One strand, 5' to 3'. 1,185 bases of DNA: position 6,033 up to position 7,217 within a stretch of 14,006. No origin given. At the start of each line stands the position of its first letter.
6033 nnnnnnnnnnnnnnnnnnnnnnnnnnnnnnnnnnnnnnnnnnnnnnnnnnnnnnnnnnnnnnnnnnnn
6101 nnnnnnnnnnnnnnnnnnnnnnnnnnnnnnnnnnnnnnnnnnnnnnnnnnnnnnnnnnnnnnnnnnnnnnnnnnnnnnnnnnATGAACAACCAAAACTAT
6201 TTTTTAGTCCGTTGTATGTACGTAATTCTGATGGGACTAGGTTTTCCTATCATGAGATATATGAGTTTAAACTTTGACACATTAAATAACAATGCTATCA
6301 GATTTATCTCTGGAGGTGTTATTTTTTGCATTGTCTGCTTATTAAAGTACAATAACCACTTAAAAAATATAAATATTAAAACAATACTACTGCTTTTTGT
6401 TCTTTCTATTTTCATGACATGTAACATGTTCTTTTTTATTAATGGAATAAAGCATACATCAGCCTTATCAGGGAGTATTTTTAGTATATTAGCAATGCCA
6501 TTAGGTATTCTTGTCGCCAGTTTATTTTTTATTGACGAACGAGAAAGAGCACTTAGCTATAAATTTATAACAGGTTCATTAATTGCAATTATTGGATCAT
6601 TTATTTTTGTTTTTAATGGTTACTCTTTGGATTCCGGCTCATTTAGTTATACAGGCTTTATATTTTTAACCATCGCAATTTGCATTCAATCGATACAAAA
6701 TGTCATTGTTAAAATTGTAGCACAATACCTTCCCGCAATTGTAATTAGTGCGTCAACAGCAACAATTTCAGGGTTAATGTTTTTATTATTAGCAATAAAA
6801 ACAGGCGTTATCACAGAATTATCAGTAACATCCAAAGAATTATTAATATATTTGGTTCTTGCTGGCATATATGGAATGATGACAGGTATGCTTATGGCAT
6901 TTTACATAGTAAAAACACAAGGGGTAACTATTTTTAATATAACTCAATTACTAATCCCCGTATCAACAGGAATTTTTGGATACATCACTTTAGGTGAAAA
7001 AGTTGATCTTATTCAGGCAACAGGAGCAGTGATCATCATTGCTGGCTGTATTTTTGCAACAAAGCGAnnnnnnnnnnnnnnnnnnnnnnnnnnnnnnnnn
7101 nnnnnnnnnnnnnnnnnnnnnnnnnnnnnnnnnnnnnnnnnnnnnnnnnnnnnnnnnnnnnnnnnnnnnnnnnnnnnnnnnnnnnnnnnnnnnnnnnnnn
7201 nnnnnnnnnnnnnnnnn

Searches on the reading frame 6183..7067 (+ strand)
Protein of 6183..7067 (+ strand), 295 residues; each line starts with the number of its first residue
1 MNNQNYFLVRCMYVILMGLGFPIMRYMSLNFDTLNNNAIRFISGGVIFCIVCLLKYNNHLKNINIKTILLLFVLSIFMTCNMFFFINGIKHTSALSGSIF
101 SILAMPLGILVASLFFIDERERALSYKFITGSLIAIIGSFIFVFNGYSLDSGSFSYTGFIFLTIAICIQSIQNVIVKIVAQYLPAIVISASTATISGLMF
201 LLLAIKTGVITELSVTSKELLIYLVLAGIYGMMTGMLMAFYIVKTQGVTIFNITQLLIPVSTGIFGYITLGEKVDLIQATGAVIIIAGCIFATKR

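Call 13: find_homologous_proteins(query=window:6183-7067:+)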
Query seq(295 aa) (295 aa): 293 proteins with E <= 0.001 among 3602 candidates; the best 120 are listed.
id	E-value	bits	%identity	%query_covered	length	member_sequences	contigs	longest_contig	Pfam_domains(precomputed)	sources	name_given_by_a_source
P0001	7.8e-172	588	97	100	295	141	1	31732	PF00892.27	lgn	-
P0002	7.4e-161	552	90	100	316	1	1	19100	PF00892.27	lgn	-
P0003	1.4e-160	552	90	100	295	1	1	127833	PF00892.27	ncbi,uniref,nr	ncbi:DMT family transporter [Proteus faecis]|uniref:DMT family transporter n=1 Tax=Proteus faecis Ta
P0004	2.6e-160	551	90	100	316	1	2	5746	PF00892.27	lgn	-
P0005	4.1e-160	550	90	100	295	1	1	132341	PF00892.27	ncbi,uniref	ncbi:DMT family transporter [Proteus faecis]|uniref:DMT family transporter n=1 Tax=Proteus faecis Ta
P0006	4.2e-160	550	90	100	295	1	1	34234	PF00892.27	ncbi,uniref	ncbi:DMT family transporter [Proteus faecis]|uniref:DMT family transporter n=1 Tax=Proteus faecis Ta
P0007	4.7e-160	550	90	100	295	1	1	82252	PF00892.27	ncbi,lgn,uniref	ncbi:DMT family transporter [Proteus faecis]|uniref:DMT family transporter n=1 Tax=Proteus faecis Ta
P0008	8.6e-160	549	90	100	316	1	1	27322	PF00892.27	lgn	-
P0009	1.0e-159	549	90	100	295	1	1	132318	PF00892.27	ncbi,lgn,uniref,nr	ncbi:DMT family transporter [Proteus faecis]|uniref:DMT family transporter n=1 Tax=Proteus faecis Ta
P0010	1.5e-159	548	90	100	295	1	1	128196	PF00892.27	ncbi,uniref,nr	ncbi:DMT family transporter [Proteus faecis]|uniref:DMT family transporter n=1 Tax=Proteus faecis Ta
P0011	3.5e-159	547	90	100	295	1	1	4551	PF00892.27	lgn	-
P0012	4.3e-159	547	89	100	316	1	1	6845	PF00892.27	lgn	-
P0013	5.7e-159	546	90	100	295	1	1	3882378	PF00892.27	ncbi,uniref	ncbi:DMT family transporter [Proteus faecis]|uniref:Threonine/homoserine exporter RhtA n=1 Tax=Prote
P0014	2.2e-149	515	90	95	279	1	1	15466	PF00892.27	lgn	-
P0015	1.4e-136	473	78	100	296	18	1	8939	PF00892.27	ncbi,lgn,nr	ncbi:DMT family transporter [Escherichia coli]|nr:DMT family transporter [Escherichia coli]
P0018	9.3e-119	414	66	100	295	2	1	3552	PF00892.27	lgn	-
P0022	1.1e-100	355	59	100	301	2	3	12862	PF00892.27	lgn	-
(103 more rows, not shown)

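Call 15: find_encoding_contigs(protein=P0013, flank=5000, max_places=3)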
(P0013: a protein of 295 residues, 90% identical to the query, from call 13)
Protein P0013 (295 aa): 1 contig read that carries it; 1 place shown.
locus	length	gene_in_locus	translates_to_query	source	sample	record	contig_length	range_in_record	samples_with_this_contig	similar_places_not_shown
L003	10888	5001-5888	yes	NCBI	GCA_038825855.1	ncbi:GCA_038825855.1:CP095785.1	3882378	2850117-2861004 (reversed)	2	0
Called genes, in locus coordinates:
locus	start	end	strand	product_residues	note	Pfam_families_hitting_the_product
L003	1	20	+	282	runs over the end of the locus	PF01738:DLH (faint), PF20434:BD-FAE, PF07859:Abhydrolase_3, PF00326:Peptidase_S9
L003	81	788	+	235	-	PF06178:KdgM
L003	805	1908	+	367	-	PF13964:Beta-prop_Calicin (weak), PF25210:Kelch_FKB95, PF24681:Kelch_KLHDC2_KLHL20_DRC7, PF24996:NANM, PF13415:Beta-prop_FBX42, PF24981:Beta-prop_ATRN-LZTR1, PF01344:Kelch_1 (weak), PF07646:Kelch_2 (faint)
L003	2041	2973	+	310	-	PF20434:BD-FAE, PF07859:Abhydrolase_3, PF01738:DLH (faint), PF00326:Peptidase_S9, PF02230:Abhydrolase_2 (faint)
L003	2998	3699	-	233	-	PF00392:GntR, PF07729:FCD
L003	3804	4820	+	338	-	PF03629:SASA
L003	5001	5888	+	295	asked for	PF00892:EamA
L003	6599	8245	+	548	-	PF08479:POTRA_2, PF17287:POTRA_3, PF03865:ShlB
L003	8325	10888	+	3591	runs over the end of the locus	PF05860:TPS, PF13018:ESPR, PF05594:Fil_haemagg (faint), PF13332:Fil_haemagg_2, PF04829:PT-VENN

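Call 16: find_encoding_contigs(protein=P0001, flank=5000, max_places=4)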
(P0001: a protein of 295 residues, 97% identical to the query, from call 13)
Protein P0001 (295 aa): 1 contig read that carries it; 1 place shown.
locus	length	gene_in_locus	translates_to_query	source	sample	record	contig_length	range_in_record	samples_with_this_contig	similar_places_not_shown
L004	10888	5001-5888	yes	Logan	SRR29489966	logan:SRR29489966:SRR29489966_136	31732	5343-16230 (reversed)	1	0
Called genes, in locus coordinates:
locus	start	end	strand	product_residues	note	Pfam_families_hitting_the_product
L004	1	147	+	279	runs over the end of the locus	-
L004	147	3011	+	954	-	PF11130:TraC_F_IV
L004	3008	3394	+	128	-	-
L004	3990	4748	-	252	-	PF13006:Nterm_IS4, PF01609:DDE_Tnp_1 (weak)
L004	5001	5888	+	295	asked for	PF00892:EamA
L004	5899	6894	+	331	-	PF01408:GFO_IDH_MocA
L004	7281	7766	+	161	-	-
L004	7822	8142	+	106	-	PF00589:Phage_integrase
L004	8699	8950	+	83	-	PF09386:ParD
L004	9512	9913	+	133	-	PF16550:RPN13_C (weak), PF07511:DUF1525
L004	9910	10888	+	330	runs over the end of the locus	PF06834:TraU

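Call 17: find_encoding_contigs(protein=P0015, flank=5000, max_places=4)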
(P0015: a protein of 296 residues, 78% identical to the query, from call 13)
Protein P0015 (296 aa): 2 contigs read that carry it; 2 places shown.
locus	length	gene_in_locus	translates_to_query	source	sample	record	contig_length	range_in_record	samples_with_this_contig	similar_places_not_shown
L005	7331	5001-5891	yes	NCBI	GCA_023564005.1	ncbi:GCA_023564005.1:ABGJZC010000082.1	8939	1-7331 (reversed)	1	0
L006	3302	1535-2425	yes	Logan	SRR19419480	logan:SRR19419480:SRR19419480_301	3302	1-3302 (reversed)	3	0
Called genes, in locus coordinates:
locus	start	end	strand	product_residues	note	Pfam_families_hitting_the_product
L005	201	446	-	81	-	PF08681:TacA1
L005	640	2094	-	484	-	PF00939:Na_sulph_symp, PF03600:CitMHS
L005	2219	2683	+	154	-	-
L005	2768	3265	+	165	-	-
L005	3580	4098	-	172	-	PF04352:ProQ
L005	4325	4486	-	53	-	PF01848:HOK_GEF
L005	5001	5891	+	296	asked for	PF00892:EamA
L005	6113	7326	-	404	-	PF01527:HTH_Tnp_1, PF13384:HTH_23 (faint), PF13276:HTH_21, PF00665:rve, PF13683:rve_3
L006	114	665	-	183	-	PF04352:ProQ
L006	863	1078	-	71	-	PF17496:DUF5431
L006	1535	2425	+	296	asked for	PF00892:EamA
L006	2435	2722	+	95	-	-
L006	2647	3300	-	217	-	PF00665:rve, PF13683:rve_3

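Call 36: find_related_loci(query=A2, collection=genome_contigs, flank=8000)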
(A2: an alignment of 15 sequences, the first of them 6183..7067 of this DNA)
Query A2 (295 aa) in genome_contigs; peptide patterns used: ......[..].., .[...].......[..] (x = any residue, [..] = any of these).
72 stretches matched a pattern; 36 encode a relative of the query (tblastn E <= 1e-3); 36 distinct loci.
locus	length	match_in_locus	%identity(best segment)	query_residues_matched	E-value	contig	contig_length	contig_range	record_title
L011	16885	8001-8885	90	1-295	1e-173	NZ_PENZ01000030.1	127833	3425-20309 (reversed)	Proteus faecis strain TJ1636 scaffold15, whole genome shotgun sequence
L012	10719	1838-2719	59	3-295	1e-106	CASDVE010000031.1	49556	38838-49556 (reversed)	uncultured Eubacteriales bacterium isolate A18_L2_319319_idba_bin.24 genome assembly, contig: A18_L2_319319_idba_bin.24.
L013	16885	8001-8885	57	1-295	1e-103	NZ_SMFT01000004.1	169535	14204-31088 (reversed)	Volucribacter psittacicida strain DSM 15534 Ga0310492_104, whole genome shotgun sequence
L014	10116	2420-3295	60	1-292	1e-101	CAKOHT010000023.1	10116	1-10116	MAG: uncultured Cetobacterium sp. isolate REFINED_METABAT215_TOP10_CONTIGS_1500_ASSEMBLY_K77_MERGED__Nepal_MoBio_Fiber-H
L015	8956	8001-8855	58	13-295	2e-101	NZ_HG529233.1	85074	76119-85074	Faecalimicrobium dakarense strain FF1, whole genome shotgun sequence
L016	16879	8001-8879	58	5-295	5e-101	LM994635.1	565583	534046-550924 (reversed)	Haemophilus sp. FF7 genome assembly Haemophilus massiliensis, scaffold scaffold00008, whole genome shotgun sequence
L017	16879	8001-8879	57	2-295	1e-100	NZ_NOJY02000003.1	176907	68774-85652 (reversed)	Romboutsia weinsteinii strain CCRI-19649 CCRI-19649_NODE_3_length_176907_cov_265.294, whole genome shotgun sequence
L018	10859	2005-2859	58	13-295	2e-99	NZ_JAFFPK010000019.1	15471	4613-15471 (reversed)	Clostridium sp. CCUG 7971 CCUG_7971_contig_0000019, whole genome shotgun sequence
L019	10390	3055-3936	55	1-294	4e-99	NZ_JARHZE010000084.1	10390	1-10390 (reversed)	MAG: Fusobacterium sp. isolate cluster1_bin.39 k127_96322, whole genome shotgun sequence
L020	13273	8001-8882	53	4-295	4e-98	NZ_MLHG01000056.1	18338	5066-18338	Rodentibacter mrazii strain Ppn418 contig_56, whole genome shotgun sequence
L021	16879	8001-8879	53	4-294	7e-97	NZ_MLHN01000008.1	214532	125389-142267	Rodentibacter genomosp. 1 strain Ppn416 contig_8, whole genome shotgun sequence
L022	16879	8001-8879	53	5-295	2e-96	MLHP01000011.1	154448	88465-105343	Rodentibacter genomosp. 2 strain Ppn422 contig_11, whole genome shotgun sequence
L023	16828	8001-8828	59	5-278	7e-96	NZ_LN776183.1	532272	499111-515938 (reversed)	Necropsobacter massiliensis strain FF6, whole genome shotgun sequence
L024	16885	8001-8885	56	1-295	9e-95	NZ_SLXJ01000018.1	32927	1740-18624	Nicoletella semolina strain DSM 16380 Ga0310495_118, whole genome shotgun sequence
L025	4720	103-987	55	1-295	1e-94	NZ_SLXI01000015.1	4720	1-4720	Bisgaardia hudsonensis strain DSM 28231 Ga0310497_115, whole genome shotgun sequence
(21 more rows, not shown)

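Call 48: search_protein_families(proteins=[window:6183-7067:+], library=ncbifam, max_evalue=0.001)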
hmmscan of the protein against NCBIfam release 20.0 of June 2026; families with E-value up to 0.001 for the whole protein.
window:6183-7067:+ (295 aa): 1 family
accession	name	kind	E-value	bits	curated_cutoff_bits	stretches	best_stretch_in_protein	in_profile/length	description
TIGR00950.1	2A78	equivalog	2.4e-06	27.2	230.2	1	24-290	9-264/264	carboxylate/amino acid/amine transporter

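Call 52: find_encoding_contigs(protein=P0018, flank=4000, max_places=3)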
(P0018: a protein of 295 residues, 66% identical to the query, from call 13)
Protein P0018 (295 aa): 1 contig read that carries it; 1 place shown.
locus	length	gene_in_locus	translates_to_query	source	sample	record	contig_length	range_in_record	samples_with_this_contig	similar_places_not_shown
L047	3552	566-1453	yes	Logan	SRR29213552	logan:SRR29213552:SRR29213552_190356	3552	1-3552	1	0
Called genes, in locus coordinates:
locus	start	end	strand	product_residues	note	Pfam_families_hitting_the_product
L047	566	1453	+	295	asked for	PF00892:EamA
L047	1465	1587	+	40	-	-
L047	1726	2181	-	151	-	-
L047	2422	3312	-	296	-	PF00701:DHDPS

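Call 53: find_encoding_contigs(protein=P0002, flank=6000, max_places=3)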
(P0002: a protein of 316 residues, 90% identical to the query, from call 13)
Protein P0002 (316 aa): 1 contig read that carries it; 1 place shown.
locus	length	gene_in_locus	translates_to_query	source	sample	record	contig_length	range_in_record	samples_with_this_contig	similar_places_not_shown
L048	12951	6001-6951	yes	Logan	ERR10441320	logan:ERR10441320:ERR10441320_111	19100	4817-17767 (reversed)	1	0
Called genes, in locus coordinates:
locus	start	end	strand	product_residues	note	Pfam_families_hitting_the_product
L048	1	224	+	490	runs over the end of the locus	PF00083:Sugar_tr, PF07690:MFS_1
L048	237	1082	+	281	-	PF01738:DLH (faint), PF20434:BD-FAE, PF07859:Abhydrolase_3, PF00326:Peptidase_S9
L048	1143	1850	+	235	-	PF06178:KdgM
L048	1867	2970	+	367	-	PF13964:Beta-prop_Calicin (weak), PF25210:Kelch_FKB95, PF24681:Kelch_KLHDC2_KLHL20_DRC7, PF24996:NANM, PF13415:Beta-prop_FBX42, PF24981:Beta-prop_ATRN-LZTR1, PF01344:Kelch_1 (weak), PF07646:Kelch_2 (faint)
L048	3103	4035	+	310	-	PF20434:BD-FAE, PF07859:Abhydrolase_3, PF01738:DLH (faint), PF00326:Peptidase_S9, PF02230:Abhydrolase_2 (faint)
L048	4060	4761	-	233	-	PF00392:GntR, PF07729:FCD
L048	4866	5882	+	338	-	PF03629:SASA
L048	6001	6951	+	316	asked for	PF00892:EamA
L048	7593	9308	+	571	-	PF08479:POTRA_2, PF17287:POTRA_3, PF03865:ShlB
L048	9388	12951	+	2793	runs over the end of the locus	?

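Call 54: find_encoding_contigs(protein=P0022, flank=6000, max_places=3)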
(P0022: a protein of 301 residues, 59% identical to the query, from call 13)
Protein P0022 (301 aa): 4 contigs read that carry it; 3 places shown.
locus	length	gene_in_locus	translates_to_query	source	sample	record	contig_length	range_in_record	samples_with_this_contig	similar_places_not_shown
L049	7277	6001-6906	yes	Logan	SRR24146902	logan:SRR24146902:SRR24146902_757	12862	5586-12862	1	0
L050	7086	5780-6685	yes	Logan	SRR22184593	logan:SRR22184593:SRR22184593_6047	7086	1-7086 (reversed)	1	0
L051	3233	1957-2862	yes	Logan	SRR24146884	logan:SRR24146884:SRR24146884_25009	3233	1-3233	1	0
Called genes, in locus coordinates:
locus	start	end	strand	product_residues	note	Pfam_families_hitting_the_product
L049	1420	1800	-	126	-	PF14263:DUF4354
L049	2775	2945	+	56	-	-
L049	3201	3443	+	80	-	PF02782:FGGY_C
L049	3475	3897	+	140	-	PF05025:RbsD_FucU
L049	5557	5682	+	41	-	-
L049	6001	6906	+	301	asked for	PF00892:EamA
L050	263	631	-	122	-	-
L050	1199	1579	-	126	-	PF14263:DUF4354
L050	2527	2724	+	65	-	-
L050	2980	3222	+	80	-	PF02782:FGGY_C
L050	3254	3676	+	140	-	PF05025:RbsD_FucU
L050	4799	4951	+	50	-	-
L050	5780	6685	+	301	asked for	PF00892:EamA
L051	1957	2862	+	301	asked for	PF00892:EamA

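Call 77: list_cluster_members(proteins=[window:6183-7067:+, P0015, P0018])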
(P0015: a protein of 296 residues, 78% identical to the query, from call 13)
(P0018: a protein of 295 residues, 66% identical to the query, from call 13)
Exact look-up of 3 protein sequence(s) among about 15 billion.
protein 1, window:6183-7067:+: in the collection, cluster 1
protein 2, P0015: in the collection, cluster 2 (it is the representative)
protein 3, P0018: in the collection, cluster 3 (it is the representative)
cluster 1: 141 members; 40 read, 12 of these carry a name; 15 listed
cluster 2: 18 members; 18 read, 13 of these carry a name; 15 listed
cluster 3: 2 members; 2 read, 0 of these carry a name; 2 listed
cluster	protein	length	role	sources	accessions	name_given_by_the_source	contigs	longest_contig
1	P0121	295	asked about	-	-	DMT family transporter [Escherichia coli] | drug/metabolite transporter (DMT)-like permease | Threonine/homoserine exporter RhtA n=18 Tax=Escherichia coli TaxID=562 ...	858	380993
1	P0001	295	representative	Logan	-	-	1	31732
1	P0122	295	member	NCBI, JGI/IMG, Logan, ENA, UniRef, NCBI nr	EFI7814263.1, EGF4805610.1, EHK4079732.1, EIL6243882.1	DMT family transporter [Shigella flexneri] | drug/metabolite transporter (DMT)-like permease | DMT family transporter n=1 Tax=Escherichia coli TaxID=562 RepID=UPI00044FD760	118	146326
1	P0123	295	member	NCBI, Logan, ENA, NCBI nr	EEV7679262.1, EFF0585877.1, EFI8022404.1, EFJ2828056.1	DMT family transporter [Escherichia coli]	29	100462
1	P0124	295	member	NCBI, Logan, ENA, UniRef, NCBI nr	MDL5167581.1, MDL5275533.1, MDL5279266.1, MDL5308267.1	DMT family transporter [Proteus faecis] | Threonine/homoserine exporter RhtA n=2 Tax=Proteus faecis TaxID=2050967 ...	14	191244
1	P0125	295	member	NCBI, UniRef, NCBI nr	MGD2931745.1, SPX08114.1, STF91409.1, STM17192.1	EamA-like transporter family [Escherichia coli] | Threonine/homoserine exporter RhtA n=1 Tax=Escherichia coli TaxID=562 ... | DMT family transporter [Escherichia coli]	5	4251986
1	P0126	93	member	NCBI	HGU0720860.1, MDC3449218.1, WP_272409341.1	TPA: EamA family transporter, partial [Escherichia coli]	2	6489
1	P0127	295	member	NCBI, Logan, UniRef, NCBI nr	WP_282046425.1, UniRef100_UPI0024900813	DMT family transporter [Escherichia coli] | DMT family transporter n=1 Tax=Escherichia coli TaxID=562 RepID=UPI0024900813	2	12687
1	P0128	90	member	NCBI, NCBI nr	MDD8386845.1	EamA family transporter, partial [Escherichia coli] | EamA family transporter [Escherichia coli]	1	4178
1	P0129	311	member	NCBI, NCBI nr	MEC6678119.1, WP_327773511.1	DMT family transporter, partial [Escherichia coli] | DMT family transporter [Escherichia coli]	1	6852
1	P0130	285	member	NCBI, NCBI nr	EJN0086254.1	DMT family transporter [Escherichia coli]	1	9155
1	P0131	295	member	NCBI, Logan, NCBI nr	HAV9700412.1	TPA: DMT family transporter [Escherichia coli] | DMT family transporter [Escherichia coli]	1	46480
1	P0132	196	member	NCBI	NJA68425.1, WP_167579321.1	EamA family transporter, partial [Escherichia coli]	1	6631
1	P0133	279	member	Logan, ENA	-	-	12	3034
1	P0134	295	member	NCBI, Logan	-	-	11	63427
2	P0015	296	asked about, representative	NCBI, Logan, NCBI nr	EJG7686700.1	DMT family transporter [Escherichia coli]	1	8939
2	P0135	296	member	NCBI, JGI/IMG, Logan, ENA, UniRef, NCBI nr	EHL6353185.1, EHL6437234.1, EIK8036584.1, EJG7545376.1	DMT family transporter [Escherichia coli] | DMT family transporter n=1 Tax=Escherichia coli TaxID=562 RepID=UPI000BE432A6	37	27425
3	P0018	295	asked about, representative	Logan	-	-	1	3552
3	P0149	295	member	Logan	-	-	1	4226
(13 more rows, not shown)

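Call 78: find_encoding_contigs(protein=P0122, flank=3000, max_places=8)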
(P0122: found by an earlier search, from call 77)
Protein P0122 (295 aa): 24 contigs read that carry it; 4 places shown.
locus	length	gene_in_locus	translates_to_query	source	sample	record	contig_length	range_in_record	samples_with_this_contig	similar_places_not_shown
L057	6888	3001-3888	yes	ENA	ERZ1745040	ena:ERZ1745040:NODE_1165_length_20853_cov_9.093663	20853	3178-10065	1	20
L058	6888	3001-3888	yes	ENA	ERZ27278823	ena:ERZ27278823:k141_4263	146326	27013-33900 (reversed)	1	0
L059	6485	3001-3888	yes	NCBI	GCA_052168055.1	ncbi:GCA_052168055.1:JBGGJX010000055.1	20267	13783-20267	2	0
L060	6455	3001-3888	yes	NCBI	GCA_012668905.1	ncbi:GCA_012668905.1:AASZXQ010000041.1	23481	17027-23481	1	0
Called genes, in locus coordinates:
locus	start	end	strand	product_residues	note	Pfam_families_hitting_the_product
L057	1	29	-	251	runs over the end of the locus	PF00528:BPD_transp_1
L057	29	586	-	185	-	-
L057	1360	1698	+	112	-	PF13384:HTH_23 (faint)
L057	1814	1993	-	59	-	-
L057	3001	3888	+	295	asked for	PF00892:EamA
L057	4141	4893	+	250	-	PF22725:GFO_IDH_MocA_C3 (faint)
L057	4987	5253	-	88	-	-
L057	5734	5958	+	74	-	PF02604:PhdYeFM_antitox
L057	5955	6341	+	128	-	PF02661:Fic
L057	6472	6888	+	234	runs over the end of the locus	PF03050:DDE_Tnp_IS66 (weak), PF00665:rve, PF13610:DDE_Tnp_IS240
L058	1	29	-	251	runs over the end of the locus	PF00528:BPD_transp_1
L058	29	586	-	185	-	-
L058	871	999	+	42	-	-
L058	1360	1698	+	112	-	PF13384:HTH_23 (faint)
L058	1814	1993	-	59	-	-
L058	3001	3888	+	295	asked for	PF00892:EamA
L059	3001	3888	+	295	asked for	PF00892:EamA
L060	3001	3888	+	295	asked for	PF00892:EamA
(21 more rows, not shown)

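Call 79: find_encoding_contigs(protein=P0135, flank=6000, max_places=8)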
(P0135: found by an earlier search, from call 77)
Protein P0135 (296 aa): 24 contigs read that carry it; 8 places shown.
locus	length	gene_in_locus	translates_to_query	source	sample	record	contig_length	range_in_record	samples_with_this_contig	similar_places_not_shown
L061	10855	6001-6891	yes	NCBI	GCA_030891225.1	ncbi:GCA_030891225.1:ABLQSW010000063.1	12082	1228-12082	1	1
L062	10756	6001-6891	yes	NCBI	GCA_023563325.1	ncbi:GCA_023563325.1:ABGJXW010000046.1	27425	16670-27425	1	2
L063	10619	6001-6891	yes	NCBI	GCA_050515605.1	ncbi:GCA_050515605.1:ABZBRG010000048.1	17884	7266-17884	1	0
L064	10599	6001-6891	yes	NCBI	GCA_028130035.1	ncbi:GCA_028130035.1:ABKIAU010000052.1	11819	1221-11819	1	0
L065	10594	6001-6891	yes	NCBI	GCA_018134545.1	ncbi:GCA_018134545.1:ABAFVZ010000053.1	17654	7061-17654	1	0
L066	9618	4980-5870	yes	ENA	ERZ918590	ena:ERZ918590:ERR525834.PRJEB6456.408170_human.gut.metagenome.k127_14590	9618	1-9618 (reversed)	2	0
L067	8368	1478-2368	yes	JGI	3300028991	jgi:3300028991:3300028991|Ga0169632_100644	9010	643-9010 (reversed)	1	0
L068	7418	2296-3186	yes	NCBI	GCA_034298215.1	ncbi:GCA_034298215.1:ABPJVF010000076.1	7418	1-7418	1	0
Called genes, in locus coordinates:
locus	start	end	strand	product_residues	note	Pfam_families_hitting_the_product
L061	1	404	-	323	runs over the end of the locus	PF06406:StbA_N, PF21523:ParM_N, PF21522:MreB-like_C (weak)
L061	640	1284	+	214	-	PF00448:SRP54, PF01656:CbiA, PF02374:ArsA_ATPase (faint), PF07015:VirC1 (weak), PF09140:MipZ (weak), PF10609:ParA (weak), PF13614:AAA_31 (weak)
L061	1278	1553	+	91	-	-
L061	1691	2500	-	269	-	PF00589:Phage_integrase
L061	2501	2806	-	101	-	PF01845:CcdB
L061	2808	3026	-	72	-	PF07362:CcdA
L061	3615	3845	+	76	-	PF04014:MazE_antitoxin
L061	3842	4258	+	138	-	PF01850:PIN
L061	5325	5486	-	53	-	PF01848:HOK_GEF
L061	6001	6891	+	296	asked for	PF00892:EamA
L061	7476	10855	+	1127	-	PF02395:Peptidase_S6, PF24078:Beta-sol_PIC_HAP1_IgA0_2nd, PF03797:Autotransporter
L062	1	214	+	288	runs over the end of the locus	PF00892:EamA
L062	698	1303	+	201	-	PF01066:CDP-OH_P_transf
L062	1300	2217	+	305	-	PF01148:CTP_transf_1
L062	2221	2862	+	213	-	PF01553:Acyltransferase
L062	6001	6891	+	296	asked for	PF00892:EamA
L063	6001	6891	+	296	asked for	PF00892:EamA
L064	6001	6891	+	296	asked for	PF00892:EamA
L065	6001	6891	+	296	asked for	PF00892:EamA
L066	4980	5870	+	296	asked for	PF00892:EamA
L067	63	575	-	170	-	PF04352:ProQ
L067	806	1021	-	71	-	PF17496:DUF5431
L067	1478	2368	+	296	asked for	PF00892:EamA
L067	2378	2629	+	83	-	-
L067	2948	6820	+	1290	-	PF02395:Peptidase_S6, PF24078:Beta-sol_PIC_HAP1_IgA0_2nd, PF03797:Autotransporter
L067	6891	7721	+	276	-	PF06977:SdiA-regulated, PF13449:Phytase-like (faint)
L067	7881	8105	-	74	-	PF27070:HTH_Rpn_C (weak)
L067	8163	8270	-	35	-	-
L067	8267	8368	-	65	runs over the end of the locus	PF04754:Transposase_31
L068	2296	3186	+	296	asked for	PF00892:EamA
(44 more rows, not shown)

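Call 80: find_encoding_contigs(protein=P0149, flank=4000, max_places=3)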
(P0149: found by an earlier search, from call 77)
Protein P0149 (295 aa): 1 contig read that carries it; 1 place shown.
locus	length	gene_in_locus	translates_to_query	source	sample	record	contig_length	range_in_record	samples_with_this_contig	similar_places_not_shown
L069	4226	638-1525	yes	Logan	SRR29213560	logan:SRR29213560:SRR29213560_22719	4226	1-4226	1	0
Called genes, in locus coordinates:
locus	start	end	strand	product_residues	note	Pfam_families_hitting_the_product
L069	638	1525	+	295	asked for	PF00892:EamA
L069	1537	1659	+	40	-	-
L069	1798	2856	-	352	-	-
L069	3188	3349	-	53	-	-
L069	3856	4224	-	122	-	?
